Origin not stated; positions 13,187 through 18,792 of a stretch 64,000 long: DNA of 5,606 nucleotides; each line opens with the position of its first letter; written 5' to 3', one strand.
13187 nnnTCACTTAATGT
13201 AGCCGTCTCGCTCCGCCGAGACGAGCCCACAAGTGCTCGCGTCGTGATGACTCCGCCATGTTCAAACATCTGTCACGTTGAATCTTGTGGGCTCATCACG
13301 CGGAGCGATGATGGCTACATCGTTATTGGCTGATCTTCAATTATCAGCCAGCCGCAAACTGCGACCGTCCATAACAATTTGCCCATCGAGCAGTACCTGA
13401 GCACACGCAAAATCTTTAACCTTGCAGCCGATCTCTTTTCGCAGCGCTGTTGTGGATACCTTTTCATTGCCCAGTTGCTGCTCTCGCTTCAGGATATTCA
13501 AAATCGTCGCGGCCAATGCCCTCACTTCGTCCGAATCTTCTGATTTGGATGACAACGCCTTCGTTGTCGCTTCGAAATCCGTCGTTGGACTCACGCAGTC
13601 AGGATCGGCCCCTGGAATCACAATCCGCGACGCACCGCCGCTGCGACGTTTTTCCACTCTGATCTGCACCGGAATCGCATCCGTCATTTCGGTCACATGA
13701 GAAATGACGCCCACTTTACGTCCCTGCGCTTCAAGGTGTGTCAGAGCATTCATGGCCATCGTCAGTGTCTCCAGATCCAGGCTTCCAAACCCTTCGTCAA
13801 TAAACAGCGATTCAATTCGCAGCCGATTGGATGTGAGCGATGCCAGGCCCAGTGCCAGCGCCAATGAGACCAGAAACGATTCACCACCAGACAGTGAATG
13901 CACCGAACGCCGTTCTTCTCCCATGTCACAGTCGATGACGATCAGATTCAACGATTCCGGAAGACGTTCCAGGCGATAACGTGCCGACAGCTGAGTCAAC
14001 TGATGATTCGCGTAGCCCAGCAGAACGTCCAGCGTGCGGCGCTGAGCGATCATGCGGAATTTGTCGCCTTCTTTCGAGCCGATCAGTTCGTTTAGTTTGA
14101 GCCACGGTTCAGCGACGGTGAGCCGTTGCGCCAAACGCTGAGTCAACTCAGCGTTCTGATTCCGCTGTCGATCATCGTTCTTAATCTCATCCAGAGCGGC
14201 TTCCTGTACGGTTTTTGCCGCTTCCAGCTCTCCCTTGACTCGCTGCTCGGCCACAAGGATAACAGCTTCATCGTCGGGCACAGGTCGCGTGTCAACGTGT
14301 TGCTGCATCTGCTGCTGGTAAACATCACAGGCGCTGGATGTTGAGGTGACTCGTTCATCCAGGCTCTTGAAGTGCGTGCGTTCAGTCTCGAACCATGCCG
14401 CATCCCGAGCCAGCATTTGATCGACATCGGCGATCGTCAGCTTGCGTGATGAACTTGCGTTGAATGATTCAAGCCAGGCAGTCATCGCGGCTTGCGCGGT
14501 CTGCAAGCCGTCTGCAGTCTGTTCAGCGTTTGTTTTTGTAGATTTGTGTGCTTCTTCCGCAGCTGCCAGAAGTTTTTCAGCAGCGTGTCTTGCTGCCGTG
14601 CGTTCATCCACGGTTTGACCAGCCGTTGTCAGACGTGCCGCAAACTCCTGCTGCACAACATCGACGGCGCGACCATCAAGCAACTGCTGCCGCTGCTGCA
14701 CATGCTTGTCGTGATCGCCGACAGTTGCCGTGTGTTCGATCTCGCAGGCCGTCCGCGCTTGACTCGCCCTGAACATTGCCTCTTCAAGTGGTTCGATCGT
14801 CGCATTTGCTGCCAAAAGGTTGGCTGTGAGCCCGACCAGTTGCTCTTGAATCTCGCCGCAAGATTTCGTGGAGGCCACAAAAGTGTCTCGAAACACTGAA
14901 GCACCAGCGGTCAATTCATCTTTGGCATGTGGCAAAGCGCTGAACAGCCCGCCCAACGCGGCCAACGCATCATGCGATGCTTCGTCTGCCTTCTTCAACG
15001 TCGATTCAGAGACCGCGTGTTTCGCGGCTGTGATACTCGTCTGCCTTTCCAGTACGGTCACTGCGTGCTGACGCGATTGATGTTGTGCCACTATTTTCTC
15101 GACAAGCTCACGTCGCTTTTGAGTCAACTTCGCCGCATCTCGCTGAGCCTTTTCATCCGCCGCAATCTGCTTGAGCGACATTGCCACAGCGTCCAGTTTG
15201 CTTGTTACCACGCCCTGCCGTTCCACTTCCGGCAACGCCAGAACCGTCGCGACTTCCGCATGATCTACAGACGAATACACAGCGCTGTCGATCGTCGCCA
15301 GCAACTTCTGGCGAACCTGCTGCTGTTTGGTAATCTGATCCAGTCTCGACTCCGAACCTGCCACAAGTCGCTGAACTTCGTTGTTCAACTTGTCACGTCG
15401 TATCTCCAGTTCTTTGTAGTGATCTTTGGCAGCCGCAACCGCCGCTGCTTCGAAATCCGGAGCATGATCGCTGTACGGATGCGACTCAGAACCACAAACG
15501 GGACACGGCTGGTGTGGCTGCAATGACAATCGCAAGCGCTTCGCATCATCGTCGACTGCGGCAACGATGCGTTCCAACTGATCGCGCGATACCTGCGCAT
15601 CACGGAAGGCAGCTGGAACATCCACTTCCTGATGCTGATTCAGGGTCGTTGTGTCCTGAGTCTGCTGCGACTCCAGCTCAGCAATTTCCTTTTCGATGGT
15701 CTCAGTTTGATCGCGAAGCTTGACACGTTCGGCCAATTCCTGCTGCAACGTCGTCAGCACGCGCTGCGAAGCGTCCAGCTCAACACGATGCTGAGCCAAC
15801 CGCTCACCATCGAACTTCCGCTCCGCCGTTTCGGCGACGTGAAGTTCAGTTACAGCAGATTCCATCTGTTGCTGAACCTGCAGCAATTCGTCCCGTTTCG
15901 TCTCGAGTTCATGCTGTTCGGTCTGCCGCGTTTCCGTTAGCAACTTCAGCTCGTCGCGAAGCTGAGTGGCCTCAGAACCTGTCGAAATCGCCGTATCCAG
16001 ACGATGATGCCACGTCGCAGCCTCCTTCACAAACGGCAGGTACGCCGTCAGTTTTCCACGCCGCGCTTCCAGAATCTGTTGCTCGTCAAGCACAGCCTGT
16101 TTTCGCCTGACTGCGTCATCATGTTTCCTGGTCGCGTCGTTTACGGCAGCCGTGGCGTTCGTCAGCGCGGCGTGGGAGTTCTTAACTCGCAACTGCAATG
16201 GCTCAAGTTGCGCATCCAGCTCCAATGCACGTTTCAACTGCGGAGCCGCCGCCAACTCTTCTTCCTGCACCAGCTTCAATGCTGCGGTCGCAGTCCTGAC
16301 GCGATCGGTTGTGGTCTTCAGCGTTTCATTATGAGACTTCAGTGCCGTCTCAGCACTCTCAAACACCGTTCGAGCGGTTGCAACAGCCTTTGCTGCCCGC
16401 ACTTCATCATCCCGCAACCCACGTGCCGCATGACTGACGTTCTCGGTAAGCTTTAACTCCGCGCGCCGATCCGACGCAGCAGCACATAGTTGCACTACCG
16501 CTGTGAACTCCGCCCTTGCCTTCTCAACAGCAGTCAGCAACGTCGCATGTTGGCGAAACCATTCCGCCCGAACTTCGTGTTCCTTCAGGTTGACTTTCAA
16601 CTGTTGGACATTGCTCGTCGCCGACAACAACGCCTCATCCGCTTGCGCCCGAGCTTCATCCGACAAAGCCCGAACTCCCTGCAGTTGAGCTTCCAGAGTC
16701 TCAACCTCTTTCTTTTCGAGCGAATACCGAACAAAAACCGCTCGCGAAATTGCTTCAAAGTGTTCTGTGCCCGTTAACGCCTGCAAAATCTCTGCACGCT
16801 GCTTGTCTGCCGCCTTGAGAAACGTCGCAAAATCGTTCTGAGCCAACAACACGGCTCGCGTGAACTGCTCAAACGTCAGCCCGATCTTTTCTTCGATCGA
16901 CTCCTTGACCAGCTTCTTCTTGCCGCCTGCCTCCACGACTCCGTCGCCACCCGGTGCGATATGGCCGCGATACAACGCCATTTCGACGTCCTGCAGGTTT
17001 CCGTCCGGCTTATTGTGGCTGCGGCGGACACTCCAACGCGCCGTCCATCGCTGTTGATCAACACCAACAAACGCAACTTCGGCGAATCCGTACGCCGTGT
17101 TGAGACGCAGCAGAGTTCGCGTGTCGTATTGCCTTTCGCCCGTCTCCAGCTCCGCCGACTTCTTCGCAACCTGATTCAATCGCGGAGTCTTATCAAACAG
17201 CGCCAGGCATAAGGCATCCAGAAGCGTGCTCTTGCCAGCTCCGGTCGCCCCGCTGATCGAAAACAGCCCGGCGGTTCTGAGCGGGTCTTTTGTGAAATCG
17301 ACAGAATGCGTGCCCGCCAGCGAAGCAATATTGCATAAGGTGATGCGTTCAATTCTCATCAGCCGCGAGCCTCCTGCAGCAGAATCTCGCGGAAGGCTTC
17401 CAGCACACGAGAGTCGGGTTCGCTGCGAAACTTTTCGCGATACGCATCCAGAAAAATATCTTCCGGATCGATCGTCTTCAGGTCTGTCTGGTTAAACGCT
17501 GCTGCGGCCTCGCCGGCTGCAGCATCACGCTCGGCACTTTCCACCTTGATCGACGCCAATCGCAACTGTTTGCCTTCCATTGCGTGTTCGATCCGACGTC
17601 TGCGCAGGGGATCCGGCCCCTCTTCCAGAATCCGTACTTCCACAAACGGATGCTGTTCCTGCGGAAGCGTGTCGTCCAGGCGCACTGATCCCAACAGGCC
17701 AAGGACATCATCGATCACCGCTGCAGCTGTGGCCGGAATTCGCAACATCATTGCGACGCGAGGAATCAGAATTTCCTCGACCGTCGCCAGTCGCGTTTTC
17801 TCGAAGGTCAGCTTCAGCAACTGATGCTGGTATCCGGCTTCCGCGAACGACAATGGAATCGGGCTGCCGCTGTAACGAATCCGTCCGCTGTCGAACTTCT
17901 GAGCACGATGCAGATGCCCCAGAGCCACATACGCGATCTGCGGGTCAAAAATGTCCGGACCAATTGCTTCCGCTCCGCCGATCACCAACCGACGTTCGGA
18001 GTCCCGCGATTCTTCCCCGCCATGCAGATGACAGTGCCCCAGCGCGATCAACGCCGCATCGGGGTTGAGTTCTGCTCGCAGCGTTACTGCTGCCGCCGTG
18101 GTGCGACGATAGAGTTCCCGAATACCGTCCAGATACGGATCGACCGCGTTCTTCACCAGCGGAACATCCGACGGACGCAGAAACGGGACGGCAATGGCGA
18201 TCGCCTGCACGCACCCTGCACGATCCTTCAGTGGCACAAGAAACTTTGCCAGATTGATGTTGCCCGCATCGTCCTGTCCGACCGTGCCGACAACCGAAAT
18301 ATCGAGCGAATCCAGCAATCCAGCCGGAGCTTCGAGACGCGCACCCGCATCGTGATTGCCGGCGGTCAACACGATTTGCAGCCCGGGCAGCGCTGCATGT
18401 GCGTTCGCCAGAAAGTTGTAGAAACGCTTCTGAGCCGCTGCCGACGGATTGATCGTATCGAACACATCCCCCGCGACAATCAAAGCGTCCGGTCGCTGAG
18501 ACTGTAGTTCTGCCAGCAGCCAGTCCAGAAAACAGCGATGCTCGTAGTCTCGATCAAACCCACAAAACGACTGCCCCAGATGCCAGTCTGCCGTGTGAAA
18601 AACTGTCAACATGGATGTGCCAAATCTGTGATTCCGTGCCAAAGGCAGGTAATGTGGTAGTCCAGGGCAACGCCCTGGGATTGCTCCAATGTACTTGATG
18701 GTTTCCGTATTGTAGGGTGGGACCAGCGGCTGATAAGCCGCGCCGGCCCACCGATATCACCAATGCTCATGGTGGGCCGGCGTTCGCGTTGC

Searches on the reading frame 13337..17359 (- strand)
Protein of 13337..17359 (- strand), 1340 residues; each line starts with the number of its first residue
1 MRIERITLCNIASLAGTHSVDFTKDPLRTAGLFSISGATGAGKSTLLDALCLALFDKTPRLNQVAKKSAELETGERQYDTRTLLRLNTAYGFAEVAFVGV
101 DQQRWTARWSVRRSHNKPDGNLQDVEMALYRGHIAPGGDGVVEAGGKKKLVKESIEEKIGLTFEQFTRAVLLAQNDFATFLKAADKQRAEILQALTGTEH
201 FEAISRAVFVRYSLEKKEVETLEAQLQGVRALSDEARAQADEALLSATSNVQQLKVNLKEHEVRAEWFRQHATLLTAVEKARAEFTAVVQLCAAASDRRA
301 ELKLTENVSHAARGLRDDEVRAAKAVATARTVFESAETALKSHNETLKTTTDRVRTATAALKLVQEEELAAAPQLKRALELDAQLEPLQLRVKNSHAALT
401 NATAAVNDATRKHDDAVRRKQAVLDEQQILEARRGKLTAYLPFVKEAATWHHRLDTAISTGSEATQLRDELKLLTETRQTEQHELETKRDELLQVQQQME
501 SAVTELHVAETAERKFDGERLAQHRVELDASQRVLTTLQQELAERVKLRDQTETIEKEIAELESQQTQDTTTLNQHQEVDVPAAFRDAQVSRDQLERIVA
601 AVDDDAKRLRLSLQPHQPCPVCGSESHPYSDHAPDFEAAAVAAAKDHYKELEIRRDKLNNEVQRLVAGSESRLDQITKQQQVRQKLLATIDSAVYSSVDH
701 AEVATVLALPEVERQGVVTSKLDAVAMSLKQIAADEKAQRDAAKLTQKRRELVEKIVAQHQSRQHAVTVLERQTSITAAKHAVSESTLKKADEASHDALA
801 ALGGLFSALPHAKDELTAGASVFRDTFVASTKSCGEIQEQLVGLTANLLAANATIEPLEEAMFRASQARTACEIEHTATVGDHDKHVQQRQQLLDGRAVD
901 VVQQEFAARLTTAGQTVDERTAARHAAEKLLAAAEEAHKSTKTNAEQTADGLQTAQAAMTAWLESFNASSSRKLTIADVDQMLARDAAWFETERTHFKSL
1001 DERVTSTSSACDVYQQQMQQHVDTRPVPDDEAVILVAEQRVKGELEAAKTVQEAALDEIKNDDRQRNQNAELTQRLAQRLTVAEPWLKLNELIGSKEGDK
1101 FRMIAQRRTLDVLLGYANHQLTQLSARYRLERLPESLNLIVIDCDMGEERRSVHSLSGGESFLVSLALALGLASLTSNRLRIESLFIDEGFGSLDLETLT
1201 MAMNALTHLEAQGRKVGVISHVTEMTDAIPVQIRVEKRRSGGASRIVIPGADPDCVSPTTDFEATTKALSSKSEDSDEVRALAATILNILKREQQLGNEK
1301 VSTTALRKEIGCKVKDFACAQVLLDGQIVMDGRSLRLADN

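Call 14: search_protein_families(library=pfam, proteins=[window:13337-17359:-], max_evalue=0.001)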
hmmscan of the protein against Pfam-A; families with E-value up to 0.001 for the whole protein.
window:13337-17359:- (1340 aa): 5 families
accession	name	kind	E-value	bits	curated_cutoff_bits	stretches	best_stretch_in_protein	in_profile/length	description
PF13476.12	AAA_23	-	1.4e-20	75.2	27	1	5-227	1-194/201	AAA domain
PF13558.12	SbcC_Walker_B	-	1.1e-09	38.8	27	1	1148-1207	22-89/90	SbcC/RAD50-like, Walker B motif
PF02463.25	SMC_N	-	3.7e-07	30.2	40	0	905-1240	135-216/220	RecF/RecN/SMC N terminal domain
PF13555.12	AAA_29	-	6.8e-07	29.4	27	1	26-66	18-59/61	P-loop containing region of AAA domain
PF13175.12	AAA_15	-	8e-05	22.8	32.1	0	1-238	1-185/374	AAA ATPase domain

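Call 72: search_protein_families(library=padloc, proteins=[window:13337-17359:-], max_evalue=0.00001)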
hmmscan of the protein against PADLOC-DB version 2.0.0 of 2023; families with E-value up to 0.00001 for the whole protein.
window:13337-17359:- (1340 aa): 7 families
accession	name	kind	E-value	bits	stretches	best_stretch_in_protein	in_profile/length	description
PDLC03859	LmuB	-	8.7e-21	72.7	2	1-565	3-457/611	-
PDLC04135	mad3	-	1.5e-16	58.9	2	946-1246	61-348/374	mads_3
PDLC03865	LmuB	-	6.3e-14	49.1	1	18-574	18-498/1007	-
PDLC04140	mad8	-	2.1e-09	35.4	0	24-104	21-67/314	mads_8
PDLC02668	DndD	-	1.6e-06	25.4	1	1-68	1-68/659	DndD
PDLC02663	DndD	-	2e-06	24.9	1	1-67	1-70/675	DndD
PDLC02740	PbeC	-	2.4e-06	24.7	1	1-63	1-61/648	PbeC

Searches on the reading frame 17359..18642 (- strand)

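Call 13: search_protein_families(library=pfam, proteins=[window:17359-18642:-], max_evalue=0.001)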
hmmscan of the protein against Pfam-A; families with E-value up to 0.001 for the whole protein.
window:17359-18642:- (427 aa): 2 families
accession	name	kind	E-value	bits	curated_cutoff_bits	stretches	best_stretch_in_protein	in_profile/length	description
PF00149.33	Metallophos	-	2.9e-12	47.8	21.5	1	13-246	2-190/191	Calcineurin-like phosphoesterase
PF12320.13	SbcD_C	-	6e-09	36.7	24.4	1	299-404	5-93/94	Type 5 capsule protein repressor C-terminal domain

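Call 72: search_protein_families(library=padloc, proteins=[window:17359-18642:-], max_evalue=0.00001)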
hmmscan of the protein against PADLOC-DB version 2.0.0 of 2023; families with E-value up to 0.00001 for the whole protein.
window:17359-18642:- (427 aa): 0 families
